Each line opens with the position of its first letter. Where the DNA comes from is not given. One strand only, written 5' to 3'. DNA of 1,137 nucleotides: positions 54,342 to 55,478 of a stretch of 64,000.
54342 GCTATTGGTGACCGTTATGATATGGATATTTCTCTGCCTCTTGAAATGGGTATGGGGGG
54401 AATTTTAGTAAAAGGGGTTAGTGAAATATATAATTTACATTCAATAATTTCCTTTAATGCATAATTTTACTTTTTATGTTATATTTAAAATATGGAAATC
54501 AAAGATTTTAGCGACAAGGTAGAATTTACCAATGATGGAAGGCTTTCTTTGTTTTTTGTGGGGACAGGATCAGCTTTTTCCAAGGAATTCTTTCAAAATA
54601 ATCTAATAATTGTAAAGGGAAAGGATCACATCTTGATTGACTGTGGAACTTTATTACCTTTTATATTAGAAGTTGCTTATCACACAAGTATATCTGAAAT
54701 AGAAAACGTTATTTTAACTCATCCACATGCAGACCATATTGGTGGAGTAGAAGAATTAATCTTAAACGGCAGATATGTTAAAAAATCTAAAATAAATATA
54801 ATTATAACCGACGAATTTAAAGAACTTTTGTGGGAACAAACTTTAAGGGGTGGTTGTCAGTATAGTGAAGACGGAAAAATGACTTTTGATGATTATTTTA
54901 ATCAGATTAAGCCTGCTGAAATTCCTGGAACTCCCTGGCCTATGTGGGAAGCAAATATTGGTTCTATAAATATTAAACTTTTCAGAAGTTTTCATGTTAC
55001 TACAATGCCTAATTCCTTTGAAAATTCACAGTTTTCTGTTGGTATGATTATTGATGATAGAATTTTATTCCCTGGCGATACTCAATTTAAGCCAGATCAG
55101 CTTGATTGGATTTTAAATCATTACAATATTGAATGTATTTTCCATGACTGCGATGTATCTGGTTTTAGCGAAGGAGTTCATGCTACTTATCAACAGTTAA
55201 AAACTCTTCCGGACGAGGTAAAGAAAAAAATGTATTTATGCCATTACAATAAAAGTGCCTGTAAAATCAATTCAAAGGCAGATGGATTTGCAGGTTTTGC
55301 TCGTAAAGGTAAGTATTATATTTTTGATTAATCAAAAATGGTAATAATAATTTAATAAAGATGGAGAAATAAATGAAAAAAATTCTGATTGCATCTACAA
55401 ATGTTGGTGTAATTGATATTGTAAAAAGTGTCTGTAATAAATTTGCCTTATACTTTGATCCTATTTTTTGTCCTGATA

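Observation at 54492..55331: Chromosomal homologue of the phage anti-Pycsar nuclease Apyc1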

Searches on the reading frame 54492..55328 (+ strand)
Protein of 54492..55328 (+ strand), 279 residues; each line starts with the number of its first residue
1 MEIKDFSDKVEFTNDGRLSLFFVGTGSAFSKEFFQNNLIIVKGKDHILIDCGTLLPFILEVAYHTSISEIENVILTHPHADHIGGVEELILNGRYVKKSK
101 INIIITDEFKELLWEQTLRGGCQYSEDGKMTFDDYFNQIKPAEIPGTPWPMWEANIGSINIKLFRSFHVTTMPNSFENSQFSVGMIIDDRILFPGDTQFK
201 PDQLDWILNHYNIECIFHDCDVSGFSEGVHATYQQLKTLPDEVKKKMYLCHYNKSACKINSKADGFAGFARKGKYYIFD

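Call 3: search_protein_families(library=pfam, proteins=[window:54492-55328:+], max_evalue=1)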
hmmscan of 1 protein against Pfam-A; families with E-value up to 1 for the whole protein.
window:54492-55328:+ (279 aa): 6 families
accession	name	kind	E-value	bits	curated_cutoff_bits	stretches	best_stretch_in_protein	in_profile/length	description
PF23023.1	Anti-Pycsar_Apyc1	-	1.8e-30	106.7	50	1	19-278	4-246/250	Anti-Pycsar protein Apyc1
PF00753.33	Lactamase_B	-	8.3e-15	55.7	22.7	1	33-95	4-69/196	Metallo-beta-lactamase superfamily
PF12706.13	Lactamase_B_2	-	8.3e-07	29.2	27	1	47-235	3-182/200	Beta-lactamase superfamily domain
PF16661.11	Lactamase_B_6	-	0.0034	17.2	27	1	46-103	8-69/193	Metallo-beta-lactamase superfamily domain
PF19583.5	ODP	-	0.0084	16.4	27.2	1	35-91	3-62/194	ODP family beta lactamase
PF16179.11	RHD_dimer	-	0.21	12.1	28.3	1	81-118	10-48/103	Rel homology dimerisation domain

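Call 4: search_protein_families(library=ncbifam, proteins=[window:54492-55328:+], max_evalue=1)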
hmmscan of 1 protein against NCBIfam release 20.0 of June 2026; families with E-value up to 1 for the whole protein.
window:54492-55328:+ (279 aa): 33 families (the best 25 are shown)
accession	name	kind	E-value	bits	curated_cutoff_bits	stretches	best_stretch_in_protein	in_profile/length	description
TIGR02651.1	RNase_Z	equivalog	2.7e-09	36.5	292.95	1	20-113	2-96/302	ribonuclease Z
NF000801.0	PRK00055.1-3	equivalog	7.7e-09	35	252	1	18-113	2-98/307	ribonuclease Z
NF002553.0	PRK02113.1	equivalog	7.3e-07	28.9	386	1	38-95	39-92/252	MBL fold metallo-hydrolase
NF012229.1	bla_class_B_core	domain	1.4e-06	28.5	100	1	35-89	15-71/139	metallo-beta-lactamase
NF038231.1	MBL_Geo_Pelo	equivalog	1.9e-06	27.7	360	1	38-91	37-87/250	GPMC system MBL fold metallohydrolase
TIGR03413.1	GSH_gloB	equivalog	7e-06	25.6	200.8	1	34-90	7-64/248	hydroxyacylglutathione hydrolase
NF002558.0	PRK02126.1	subfamily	2.7e-05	23.3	315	1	43-90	26-68/345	ribonuclease Z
NF045584.1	cas14_MBL_CASP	equivalog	7e-05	21.3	800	1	31-115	10-94/612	type VII CRISPR-associated protein Cas14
NF033088.2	bla_subclass_B1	equivalog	0.00022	21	200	1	31-92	27-91/217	subclass B1 metallo-beta-lactamase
NF041809.1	Avs1a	equivalog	0.00022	20.1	420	1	39-103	11-81/387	AVAST type 1 anti-phage system MBL fold metallo-hydrolase Avs1a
NF007597.0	PRK10241.1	equivalog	0.00032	20.1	421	1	34-90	9-66/251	hydroxyacylglutathione hydrolase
NF001911.0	PRK00685.1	equivalog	0.00075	19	144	1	40-133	13-98/228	metal-dependent hydrolase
NF000806.0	PRK00055.2-4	equivalog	0.0027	17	363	1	23-92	7-76/280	ribonuclease Z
TIGR03307.1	PhnP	equivalog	0.003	17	272.25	1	42-87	44-84/249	phosphonate metabolism protein PhnP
NF041257.1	GntH_guanitoxin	equivalog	0.003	16.5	333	1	18-95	13-93/374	guanitoxin biosynthesis MBL fold metallo-hydrolase GntH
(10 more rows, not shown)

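Call 5: search_solved_structures(query=window:54492-55328:+, max_evalue=1, show_alignments=3)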
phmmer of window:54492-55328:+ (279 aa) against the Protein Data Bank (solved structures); distinct sequences matched with E-value up to 1: 63 (the best 60 are shown).
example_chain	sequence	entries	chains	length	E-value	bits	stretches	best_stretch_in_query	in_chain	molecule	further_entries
7t28_A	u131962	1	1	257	1.5e-35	125.9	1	21-277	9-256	Putative metal-dependent hydrolase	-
7u2r_A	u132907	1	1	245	5.6e-33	117.5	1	18-275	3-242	Apyc1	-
7u2s_A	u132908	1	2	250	1.8e-30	109.3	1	18-278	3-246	Apyc1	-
2p4z_A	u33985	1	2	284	3.2e-05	26.4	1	37-128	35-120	Metal-dependent hydrolases of the beta-lactamase superfamily II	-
7fct_A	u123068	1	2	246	4.4e-05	25.9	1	22-94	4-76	Metal beta-lactamase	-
2qed_A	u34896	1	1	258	0.00015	24.2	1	28-91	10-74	Hydroxyacylglutathione hydrolase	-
2nxa_A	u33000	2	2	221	0.0013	21.1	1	32-93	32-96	Beta-lactamase II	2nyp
2nzf_A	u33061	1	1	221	0.0013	21.1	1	32-93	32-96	Beta-lactamase II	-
2nze_A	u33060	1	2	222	0.0013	21.1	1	32-93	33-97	Beta-lactamase II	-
5a0t_A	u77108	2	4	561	0.011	18.1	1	38-90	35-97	RIBONUCLEASE J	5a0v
4nur_A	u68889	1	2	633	0.014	17.8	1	20-121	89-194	PSdsA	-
1bmc_A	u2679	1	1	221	0.017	17.5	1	32-93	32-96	METALLO-BETA-LACTAMASE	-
4nq4_A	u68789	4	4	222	0.017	17.5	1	32-93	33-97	Beta-lactamase 2 | Metallo-beta-lactamase type 2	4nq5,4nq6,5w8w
1bc2_A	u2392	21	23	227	0.018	17.4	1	31-93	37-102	METALLO-BETA-LACTAMASE II | PROTEIN (BETA-LACTAMASE) | Beta-lactamase II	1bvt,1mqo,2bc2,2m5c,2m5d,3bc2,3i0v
1dxk_A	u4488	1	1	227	0.018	17.4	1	31-93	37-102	CLASS B BETA-LACTAMASE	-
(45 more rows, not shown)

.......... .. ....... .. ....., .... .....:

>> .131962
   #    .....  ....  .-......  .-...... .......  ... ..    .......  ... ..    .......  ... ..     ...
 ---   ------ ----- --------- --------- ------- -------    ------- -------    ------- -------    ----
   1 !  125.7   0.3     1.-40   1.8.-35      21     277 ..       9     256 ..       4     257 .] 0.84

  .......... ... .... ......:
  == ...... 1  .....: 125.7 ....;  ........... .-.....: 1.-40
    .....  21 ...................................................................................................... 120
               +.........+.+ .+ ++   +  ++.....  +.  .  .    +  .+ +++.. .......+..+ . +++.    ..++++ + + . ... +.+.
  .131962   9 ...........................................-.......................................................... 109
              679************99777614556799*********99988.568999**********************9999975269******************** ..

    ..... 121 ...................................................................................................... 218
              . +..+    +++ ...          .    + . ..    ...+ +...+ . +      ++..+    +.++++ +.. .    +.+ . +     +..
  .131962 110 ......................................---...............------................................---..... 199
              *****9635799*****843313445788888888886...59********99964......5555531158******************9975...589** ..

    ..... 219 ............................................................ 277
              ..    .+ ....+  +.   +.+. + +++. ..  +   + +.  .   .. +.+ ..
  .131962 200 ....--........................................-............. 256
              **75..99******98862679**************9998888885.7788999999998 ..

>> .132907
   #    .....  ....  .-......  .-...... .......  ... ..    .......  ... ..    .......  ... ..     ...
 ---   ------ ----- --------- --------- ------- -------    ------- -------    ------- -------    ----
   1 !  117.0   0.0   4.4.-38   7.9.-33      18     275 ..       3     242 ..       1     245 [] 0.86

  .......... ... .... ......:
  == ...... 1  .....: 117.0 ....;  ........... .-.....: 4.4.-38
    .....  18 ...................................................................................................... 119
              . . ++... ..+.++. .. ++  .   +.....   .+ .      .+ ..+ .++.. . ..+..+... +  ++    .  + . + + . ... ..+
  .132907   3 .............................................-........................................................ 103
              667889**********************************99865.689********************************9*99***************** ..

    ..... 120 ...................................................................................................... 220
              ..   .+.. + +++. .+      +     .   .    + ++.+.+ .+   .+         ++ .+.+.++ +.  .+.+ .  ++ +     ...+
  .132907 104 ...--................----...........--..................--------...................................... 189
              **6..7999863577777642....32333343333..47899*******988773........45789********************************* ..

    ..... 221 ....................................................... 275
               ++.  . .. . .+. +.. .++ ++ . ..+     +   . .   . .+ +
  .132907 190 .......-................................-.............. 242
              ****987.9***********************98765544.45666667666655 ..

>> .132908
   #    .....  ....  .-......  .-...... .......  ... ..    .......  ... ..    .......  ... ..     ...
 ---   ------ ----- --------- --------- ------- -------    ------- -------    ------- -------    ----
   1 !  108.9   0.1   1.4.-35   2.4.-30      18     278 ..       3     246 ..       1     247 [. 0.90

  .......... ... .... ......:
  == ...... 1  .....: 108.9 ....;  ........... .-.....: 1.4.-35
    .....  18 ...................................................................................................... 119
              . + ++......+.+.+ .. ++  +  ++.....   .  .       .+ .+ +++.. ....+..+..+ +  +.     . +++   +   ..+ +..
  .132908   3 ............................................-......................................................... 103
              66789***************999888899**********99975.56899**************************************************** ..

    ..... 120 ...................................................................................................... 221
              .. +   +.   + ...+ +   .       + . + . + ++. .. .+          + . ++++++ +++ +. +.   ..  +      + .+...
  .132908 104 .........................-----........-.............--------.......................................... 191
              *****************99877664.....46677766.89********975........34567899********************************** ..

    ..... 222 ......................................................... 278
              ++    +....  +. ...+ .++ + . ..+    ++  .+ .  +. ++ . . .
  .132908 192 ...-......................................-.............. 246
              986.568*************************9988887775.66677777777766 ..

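Call 8: find_homologous_proteins(query=window:54492-55328:+, max_evalue=0.001)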
Query window:54492-55328:+ (279 aa): 1636 proteins with E <= 0.001 among 2119 candidates; the best 120 are listed.
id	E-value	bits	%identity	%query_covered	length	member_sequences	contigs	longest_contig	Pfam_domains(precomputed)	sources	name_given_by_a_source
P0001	5.5e-174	595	89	100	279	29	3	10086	PF12706.14,PF23023.2,PF00753.34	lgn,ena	-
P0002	5.6e-146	503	75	99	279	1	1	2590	PF12706.14,PF23023.2,PF00753.34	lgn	-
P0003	2.1e-142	491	72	100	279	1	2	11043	PF12706.14,PF23023.2,PF00753.34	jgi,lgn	-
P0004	3.4e-142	491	73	100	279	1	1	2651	PF12706.14,PF23023.2,PF00753.34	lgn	-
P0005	1.7e-139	482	71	100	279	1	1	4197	PF12706.14,PF23023.2,PF00753.34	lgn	-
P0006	4.1e-130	451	67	100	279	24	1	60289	PF23023.2,PF00753.34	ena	-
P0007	1.1e-126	440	65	100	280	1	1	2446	PF23023.2,PF00753.34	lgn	-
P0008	6.2e-123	428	68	97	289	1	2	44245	PF12706.14,PF23023.2,PF00753.34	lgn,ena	-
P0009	6.3e-119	414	61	100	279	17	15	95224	PF12706.14,PF23023.2,PF00753.34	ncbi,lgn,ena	-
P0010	9.1e-118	411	65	97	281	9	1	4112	PF12706.14,PF23023.2,PF00753.34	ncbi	-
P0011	1.0e-117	410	64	100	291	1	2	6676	PF12706.14,PF23023.2,PF00753.34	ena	-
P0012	1.0e-117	410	62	100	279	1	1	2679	PF12706.14,PF23023.2,PF00753.34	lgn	-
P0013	4.3e-117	408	64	97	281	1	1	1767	PF12706.14,PF23023.2,PF00753.34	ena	-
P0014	1.4e-116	407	63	100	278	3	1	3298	PF23023.2,PF00753.34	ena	-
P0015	1.6e-116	406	61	100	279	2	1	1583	PF12706.14,PF23023.2,PF00753.34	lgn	-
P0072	7.9e-110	385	59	100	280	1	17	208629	PF12706.14,PF23023.2,PF00753.34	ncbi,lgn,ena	-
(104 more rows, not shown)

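Call 11: find_related_loci(query=window:54492-55328:+, collection=genome_contigs, flank=6000)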
Query window:54492-55328:+ (279 aa) in genome_contigs; peptide patterns used: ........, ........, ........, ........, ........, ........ (x = any residue, [..] = any of these).
600 stretches matched a pattern (row limit reached: there are more); 258 encode a relative of the query (tblastn E <= 1e-3); the best 80 are kept; 80 distinct loci.
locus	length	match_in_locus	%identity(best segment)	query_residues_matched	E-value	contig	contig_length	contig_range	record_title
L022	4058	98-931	62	1-278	9e-121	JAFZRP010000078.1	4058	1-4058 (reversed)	MAG: Treponema sp. isolate RGIG8034 Water_buffalos_Rumen-1__c771605, whole genome shotgun sequence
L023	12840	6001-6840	61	1-279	6e-115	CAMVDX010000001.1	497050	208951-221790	MAG TPA_asm: uncultured Treponema sp. isolate SRR8387718_bin.75_metaWRAP_v1.3_MAG genome assembly, contig: ERZ14209544.4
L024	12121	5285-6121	59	1-278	2e-114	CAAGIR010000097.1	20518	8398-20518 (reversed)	MAG TPA_asm: Spirochaetia bacterium, isolate HGM23199, WGS project CAAGIR010000000 data, contig: SRS476289_53_k119_89170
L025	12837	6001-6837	58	1-278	4e-112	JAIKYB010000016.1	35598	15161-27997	MAG: Treponema sp. isolate RUI470 k141_14936206_flag=0_multi=62.0956_len=35598, whole genome shotgun sequence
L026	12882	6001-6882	29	16-279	1e-24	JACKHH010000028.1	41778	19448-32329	MAG: Phycisphaerales bacterium isolate HK-STAS-PLAN-13 HK-STAS-PLAN-13_28, whole genome shotgun sequence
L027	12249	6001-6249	43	15-106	9e-10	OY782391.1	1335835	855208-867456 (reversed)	MAG: Candidatus Gracilibacteria bacterium isolate 3657eba1-8dd3-48ff-b7f3-7c2c16b724d5 genome assembly, chromosome: 1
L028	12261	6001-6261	31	35-140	3e-8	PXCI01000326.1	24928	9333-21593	MAG: Clostridia bacterium isolate T3Sed10_282 T3-Sed10-C3197, whole genome shotgun sequence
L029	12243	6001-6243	34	11-90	5e-8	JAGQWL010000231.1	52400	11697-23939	MAG: Bacteroidetes bacterium isolate HKST-UBA127 k127_1714858, whole genome shotgun sequence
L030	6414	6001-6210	38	18-94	3e-8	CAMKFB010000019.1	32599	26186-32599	MAG: uncultured Selenomonadales bacterium isolate SRR12081300_bin.121_metaWRAP_v1.3_MAG genome assembly, contig: ERZ1228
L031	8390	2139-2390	33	38-120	7e-8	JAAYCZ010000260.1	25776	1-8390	MAG: Syntrophomonadaceae bacterium isolate AS06rmzACSIP_507 417709_AS06, whole genome shotgun sequence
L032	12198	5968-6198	33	15-98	2e-7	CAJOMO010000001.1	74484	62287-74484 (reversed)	uncultured Selenomonadaceae bacterium isolate Reindeer_2_mag_171 genome assembly, contig: scaffold_151, whole genome sho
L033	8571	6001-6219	39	13-90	2e-7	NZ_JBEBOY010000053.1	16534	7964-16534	MAG: Tissierella praeacuta isolate T1.bin.44 NODE_5741_length_16534_cov_33.506948, whole genome shotgun sequence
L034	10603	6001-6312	31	14-120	2e-7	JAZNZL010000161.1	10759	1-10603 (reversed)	MAG: Clostridia bacterium isolate T1900044767_TS20190233.MAGScoT_cleanbin_000087 SGB_2428_k141_1288087, whole genome sho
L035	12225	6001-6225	34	13-92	2e-7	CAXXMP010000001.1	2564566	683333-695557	MAG: uncultured Pygmaiobacter sp. isolate ab326b93-8740-4076-8c40-45ee24942a32 genome assembly, contig: contig_1, whole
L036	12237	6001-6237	34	13-98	4e-7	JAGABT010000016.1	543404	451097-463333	MAG: Selenomonadaceae bacterium isolate RGIG8298 Water_buffalos_Rumen.Co__c7123627, whole genome shotgun sequence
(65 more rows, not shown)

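Call 29: search_dna_similar(query=window:54492-55328:+, collection=phages, mode=protein, max_rows=40, rows=spread, max_evalue=1e-8)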
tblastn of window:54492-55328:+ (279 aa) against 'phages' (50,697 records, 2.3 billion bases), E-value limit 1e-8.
Records with a match: 42; places in all: 42; records where one place covers at least 80% of the query: 42.
Best place of each record, by identity: <60% 42.
By first word of the organism name: Bacillus 42.
By host as written in the record: Bacillus subtilis 14; Bacillus subtilis BEST7003 7; Bacillus subtilis KCCM 12052 2; Bacillus sp. 2; Bacillus licheniformis KKP_3373 2; Bacillus subtilis Goe3 2; Bacillus megaterium str. ATCC 43725 2; Bacillus megaterium 2; and 9 more.
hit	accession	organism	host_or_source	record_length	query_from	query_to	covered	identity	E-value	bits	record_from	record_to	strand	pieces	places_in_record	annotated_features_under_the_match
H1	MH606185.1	Bacillus phage BSP38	Bacillus subtilis KCCM 12052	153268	23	278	92%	33.8%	7e-32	129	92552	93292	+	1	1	putative metal-dependent hydrolase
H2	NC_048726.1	Bacillus phage BSP38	Bacillus subtilis KCCM 12052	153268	23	278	92%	33.8%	7e-32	129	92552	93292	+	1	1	metal-dependent hydrolase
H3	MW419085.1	Bacillus phage 000TH009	Bacillus subtilis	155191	18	277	93%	32.8%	7e-28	118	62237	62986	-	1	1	136: ribonuclease Z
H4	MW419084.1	Bacillus phage 000TH008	Bacillus subtilis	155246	18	277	93%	32.8%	7e-28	118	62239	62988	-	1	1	136: ribonuclease Z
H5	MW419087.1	Bacillus phage 015DV004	Bacillus subtilis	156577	18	277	93%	32.5%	1e-27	117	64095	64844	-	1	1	142: ribonuclease Z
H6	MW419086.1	Bacillus phage 015DV002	Bacillus subtilis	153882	18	277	93%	32.5%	2e-27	116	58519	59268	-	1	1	123: ribonuclease Z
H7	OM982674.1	Bacillus phage SBSphiJ7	Bacillus subtilis BEST7003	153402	18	278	94%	32.2%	3e-30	125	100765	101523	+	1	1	hypothetical protein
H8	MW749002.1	Bacillus phage vB_BspH_Mawwa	Bacillus sp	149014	18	278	94%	31.8%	6e-30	124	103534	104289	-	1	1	putative MBL fold metallo-hydrolase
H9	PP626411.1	Bacillus phage fHSPT3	Bacillus subtilis subsp. subtilis str. ...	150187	18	278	94%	31.6%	4e-25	110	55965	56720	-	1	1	metal-dependent hydrolase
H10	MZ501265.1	Bacillus phage 278BB001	Bacillus subtilis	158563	18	278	94%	31.5%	8e-30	124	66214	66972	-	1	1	145: metallo-beta-lactamase-like hydrolase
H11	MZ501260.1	Bacillus phage 010DV004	Bacillus subtilis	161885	18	278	94%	31.5%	3e-30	124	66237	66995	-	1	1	152: metallo-beta-lactamase-like hydrolase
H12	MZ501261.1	Bacillus phage 010DV005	Bacillus subtilis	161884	18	278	94%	31.5%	3e-30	124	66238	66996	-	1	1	152: metallo-beta-lactamase-like hydrolase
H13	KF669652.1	Bacillus phage Grass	Bacillus subtilis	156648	18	278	94%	31.5%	1e-28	120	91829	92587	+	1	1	metal-dependent hydrolase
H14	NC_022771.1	Bacillus phage Grass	Bacillus subtilis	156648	18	278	94%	31.5%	1e-28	120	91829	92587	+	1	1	metal-dependent hydrolase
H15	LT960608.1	Bacillus phage SBSphiJ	Bacillus subtilis BEST7003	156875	20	278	93%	31.7%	2e-28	119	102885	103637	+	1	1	record has no annotation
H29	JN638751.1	Bacillus phage G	Bacillus megaterium str. ATCC 43725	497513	23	276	91%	31.5%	2e-30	125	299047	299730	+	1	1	388: gp388 | 387: gp387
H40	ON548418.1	Bacillus phage vB_BanS-Thrax2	Bacillus anthracis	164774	20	266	89%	25.8%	7e-12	71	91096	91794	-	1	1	ribonuclease Z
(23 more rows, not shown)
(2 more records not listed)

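Call 31: get_annotated_region(hit=H15, flank=300)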
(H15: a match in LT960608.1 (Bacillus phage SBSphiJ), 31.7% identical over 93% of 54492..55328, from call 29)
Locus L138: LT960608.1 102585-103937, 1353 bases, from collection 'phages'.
description: Bacillus phage SBSphiJ genome assembly, complete genome: monopartite.
organism: Bacillus phage SBSphiJ (NCBI taxid 2045370)
taxonomy: Viruses; Duplodnaviria; Heunggongvirae; Uroviricota; Caudoviricetes; Herelleviridae; Bastillevirinae; Nitunavirus
host: Bacillus subtilis BEST7003; source: soil; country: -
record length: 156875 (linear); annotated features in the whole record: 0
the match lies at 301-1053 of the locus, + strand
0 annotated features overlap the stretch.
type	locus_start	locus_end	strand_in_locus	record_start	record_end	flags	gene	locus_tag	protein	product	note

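Call 32: get_annotated_region(hit=H1, flank=300)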
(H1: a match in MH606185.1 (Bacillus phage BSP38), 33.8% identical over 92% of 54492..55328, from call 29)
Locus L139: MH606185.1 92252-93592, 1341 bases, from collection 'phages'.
description: Bacillus phage BSP38, complete genome.
organism: Bacillus phage BSP38 (NCBI taxid 2283013)
taxonomy: Viruses; Duplodnaviria; Heunggongvirae; Uroviricota; Caudoviricetes; Herelleviridae; Bastillevirinae; Jeonjuvirus; Jeonjuvirus BSP38
host: Bacillus subtilis KCCM 12052; source: -; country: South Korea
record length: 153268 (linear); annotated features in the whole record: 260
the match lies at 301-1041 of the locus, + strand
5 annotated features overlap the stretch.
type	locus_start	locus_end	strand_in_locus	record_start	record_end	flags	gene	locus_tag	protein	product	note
CDS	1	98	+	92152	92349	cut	-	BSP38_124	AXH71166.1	hypothetical protein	Length:198; Found at strand:positive; start codon:ATG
CDS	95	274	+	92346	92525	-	-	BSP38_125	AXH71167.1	hypothetical protein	Length:180; Found at strand:positive; start codon:GTG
CDS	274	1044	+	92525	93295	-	-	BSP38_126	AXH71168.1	putative metal-dependent hydrolase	Length:771; Found at strand:positive; start codon:ATG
CDS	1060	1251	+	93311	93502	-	-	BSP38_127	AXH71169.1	hypothetical protein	Length:192; Found at strand:positive; start codon:ATG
CDS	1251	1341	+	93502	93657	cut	-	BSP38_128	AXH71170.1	hypothetical protein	Length:156; Found at strand:positive; start codon:ATG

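Call 33: get_annotated_region(hit=H29, flank=300)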
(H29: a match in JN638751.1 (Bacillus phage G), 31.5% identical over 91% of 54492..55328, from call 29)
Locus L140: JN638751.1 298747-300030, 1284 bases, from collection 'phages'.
description: Bacillus phage G, complete genome.
organism: Bacillus phage G (NCBI taxid 2884420)
taxonomy: Viruses; Duplodnaviria; Heunggongvirae; Uroviricota; Caudoviricetes; Donellivirus; Donellivirus gee
host: Bacillus megaterium str. ATCC 43725; source: soil; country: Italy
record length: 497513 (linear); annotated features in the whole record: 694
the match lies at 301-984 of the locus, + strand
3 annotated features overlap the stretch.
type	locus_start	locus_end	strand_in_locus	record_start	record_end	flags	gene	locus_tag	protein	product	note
CDS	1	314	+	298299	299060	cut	387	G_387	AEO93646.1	gp387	-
CDS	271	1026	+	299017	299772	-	388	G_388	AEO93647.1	gp388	metallo-beta-lactamase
CDS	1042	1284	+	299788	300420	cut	389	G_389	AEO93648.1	gp389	-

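Call 34: get_annotated_region(hit=H40, flank=300)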
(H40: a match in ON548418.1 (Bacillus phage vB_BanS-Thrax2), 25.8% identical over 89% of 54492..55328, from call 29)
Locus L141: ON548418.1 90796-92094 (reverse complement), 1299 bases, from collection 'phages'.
description: Bacillus phage vB_BanS-Thrax2, complete genome.
organism: Bacillus phage vB_BanS-Thrax2 (NCBI taxid 2951250)
taxonomy: Viruses; Duplodnaviria; Heunggongvirae; Uroviricota; Caudoviricetes
host: Bacillus anthracis; source: soil; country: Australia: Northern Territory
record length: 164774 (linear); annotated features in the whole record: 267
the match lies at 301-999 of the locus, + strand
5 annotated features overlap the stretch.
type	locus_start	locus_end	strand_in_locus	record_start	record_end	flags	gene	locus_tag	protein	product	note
CDS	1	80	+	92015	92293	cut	-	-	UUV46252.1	hypothetical protein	-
CDS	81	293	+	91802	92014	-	-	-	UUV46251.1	hypothetical protein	-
CDS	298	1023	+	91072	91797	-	-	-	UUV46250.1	ribonuclease Z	-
CDS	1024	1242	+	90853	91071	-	-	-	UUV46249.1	hypothetical protein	-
CDS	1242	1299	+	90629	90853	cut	-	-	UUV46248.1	hypothetical protein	-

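Call 39: search_protein_representatives(protein=window:54492-55328:+)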
Query: 279 residues. Proteins with E-value up to 0.001 (for the whole library): 1471; up to 1e-10: 586; up to 1e-30: 68. The best 150 are listed.
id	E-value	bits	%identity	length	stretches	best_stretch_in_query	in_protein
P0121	2.4e-102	358.3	56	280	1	2-279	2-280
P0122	2.8e-77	276.0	47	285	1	6-279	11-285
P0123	2.0e-69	250.2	45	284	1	2-279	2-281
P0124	8.2e-62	225.3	41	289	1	6-276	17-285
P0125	4.2e-60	219.7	44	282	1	7-276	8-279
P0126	8.1e-55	202.3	38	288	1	7-278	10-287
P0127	6.6e-53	196.1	46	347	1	15-263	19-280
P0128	4.4e-52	193.4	39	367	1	9-277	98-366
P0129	2.7e-51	190.7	39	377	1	14-275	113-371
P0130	5.9e-51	189.7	42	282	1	12-278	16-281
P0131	7.1e-50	186.1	43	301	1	6-274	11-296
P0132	1.9e-48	181.5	40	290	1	7-276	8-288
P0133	6.6e-48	179.6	38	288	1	8-279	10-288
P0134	7.2e-48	179.5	40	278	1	9-279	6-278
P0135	7.9e-48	179.4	39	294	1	7-275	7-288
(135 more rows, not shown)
